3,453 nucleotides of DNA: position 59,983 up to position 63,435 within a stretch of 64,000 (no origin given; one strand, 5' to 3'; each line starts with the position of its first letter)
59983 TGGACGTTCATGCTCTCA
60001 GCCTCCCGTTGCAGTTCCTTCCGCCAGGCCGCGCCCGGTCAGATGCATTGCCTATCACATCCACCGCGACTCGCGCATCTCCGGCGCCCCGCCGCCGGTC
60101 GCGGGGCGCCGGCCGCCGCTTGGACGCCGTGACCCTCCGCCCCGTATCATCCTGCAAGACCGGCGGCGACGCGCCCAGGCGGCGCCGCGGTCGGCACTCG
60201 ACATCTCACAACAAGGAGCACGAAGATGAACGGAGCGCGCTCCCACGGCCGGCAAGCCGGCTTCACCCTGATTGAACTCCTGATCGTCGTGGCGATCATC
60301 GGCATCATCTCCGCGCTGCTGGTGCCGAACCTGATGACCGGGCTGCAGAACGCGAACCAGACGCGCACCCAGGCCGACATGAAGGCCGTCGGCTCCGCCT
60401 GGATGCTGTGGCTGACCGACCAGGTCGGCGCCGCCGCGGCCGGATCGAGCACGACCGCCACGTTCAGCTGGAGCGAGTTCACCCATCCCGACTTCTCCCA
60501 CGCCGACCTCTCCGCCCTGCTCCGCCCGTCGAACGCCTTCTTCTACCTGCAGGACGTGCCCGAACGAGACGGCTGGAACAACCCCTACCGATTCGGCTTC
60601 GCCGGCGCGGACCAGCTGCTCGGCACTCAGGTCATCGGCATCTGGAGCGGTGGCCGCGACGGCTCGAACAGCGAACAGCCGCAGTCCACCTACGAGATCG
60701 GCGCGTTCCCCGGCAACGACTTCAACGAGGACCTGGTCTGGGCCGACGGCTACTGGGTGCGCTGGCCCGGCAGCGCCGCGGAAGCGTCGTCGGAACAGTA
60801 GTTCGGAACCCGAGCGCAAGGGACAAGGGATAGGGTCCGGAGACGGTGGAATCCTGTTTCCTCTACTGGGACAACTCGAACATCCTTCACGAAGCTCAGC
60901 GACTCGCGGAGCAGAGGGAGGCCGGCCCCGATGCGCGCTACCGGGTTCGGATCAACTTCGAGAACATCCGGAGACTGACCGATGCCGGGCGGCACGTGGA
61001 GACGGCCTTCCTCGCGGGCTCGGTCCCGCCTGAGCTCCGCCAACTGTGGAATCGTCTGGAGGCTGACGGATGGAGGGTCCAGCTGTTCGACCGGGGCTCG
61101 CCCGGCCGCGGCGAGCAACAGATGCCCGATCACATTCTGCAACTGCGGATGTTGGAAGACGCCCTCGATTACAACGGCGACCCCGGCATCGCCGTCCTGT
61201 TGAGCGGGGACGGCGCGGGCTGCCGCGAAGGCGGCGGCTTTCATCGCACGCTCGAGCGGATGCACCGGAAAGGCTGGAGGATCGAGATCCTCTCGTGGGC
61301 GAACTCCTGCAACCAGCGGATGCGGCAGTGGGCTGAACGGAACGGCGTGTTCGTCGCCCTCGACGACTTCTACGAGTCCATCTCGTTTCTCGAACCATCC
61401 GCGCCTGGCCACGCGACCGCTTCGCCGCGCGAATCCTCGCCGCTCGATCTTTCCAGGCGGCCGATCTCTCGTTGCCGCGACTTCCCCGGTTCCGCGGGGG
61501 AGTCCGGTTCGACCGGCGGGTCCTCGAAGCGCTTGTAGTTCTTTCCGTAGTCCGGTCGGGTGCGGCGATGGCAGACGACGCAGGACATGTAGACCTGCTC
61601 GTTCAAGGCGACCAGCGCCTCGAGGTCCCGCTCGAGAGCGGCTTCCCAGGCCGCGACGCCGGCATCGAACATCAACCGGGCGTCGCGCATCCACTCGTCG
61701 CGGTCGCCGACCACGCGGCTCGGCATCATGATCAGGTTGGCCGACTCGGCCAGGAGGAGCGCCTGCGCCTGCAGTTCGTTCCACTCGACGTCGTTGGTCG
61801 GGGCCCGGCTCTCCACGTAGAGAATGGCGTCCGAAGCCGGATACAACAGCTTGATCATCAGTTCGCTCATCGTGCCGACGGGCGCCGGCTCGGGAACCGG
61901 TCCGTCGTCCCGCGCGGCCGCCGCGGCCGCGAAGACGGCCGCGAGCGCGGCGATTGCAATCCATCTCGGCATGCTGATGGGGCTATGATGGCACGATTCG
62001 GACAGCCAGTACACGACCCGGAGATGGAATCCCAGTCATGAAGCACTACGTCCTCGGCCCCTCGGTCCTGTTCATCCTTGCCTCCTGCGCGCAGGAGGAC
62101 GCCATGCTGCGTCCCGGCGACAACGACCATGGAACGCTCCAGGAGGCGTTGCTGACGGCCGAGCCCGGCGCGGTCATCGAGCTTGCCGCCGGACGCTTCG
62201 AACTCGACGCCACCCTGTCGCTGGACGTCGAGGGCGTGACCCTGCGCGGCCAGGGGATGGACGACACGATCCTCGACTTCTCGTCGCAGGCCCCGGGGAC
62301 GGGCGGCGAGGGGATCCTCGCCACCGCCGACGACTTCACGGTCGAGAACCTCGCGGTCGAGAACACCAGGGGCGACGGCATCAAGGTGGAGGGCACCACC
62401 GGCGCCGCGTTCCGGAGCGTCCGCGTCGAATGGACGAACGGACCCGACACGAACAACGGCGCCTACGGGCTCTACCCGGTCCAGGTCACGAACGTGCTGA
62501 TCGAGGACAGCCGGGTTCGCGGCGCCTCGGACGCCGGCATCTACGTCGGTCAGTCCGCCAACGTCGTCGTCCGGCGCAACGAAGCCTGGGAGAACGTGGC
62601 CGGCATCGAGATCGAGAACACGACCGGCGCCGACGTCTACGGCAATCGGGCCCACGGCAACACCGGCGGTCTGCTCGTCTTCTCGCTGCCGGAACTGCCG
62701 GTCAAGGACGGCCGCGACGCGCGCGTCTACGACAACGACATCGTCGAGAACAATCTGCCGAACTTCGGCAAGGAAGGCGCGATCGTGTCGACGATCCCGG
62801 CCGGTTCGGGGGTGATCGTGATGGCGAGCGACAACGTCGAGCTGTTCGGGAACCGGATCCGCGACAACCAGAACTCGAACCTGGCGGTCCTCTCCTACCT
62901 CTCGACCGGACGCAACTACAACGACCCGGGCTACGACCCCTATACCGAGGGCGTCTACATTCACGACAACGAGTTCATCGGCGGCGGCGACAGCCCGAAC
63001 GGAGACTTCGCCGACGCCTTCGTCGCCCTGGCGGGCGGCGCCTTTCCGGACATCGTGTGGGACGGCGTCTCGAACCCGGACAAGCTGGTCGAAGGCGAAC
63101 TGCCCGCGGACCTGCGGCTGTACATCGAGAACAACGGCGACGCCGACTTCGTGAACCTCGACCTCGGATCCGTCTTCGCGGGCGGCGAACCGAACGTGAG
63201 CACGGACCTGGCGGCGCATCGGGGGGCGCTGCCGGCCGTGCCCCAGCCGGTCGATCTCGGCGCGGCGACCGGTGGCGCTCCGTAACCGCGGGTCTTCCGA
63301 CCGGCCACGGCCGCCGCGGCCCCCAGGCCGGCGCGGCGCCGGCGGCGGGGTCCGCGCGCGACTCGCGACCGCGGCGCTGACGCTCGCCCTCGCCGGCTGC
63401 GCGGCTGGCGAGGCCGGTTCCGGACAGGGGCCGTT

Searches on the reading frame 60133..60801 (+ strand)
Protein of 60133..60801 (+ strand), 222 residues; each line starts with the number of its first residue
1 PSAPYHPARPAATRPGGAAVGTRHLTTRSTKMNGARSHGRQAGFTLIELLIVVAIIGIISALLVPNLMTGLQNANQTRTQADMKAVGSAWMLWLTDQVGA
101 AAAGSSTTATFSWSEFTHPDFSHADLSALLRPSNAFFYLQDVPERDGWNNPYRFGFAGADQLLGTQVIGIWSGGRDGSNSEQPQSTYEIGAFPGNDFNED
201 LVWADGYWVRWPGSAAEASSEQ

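Call 20: search_protein_families(library=pfam, proteins=[window:60133-60801:+], max_evalue=0.001)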
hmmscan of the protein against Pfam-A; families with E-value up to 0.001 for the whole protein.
window:60133-60801:+ (222 aa): 1 family
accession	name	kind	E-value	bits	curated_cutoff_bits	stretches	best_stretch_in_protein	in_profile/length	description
PF07963.17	N_methyl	-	1e-08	34.8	21.2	1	40-63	3-26/27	Prokaryotic N-terminal methylation motif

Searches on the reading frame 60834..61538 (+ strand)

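Call 20: search_protein_families(library=pfam, proteins=[window:60834-61538:+], max_evalue=0.001)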
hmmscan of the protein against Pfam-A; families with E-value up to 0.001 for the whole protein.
window:60834-61538:+ (234 aa): 1 family
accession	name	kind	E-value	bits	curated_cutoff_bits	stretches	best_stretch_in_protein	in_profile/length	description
PF01936.24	NYN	-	5.5e-05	24.1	24.2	1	10-156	4-128/145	NYN domain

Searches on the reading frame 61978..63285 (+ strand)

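Call 20: search_protein_families(library=pfam, proteins=[window:61978-63285:+], max_evalue=0.001)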
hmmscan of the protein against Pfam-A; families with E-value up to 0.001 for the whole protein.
window:61978-63285:+ (435 aa): 2 families
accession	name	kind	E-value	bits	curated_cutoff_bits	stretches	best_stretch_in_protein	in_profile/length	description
PF13229.12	Beta_helix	-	2.6e-16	60.1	25.9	1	112-236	2-122/158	Right handed beta helix region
PF05048.19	NosD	-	3.9e-14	53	23.6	1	108-259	36-173/212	Periplasmic copper-binding protein (NosD)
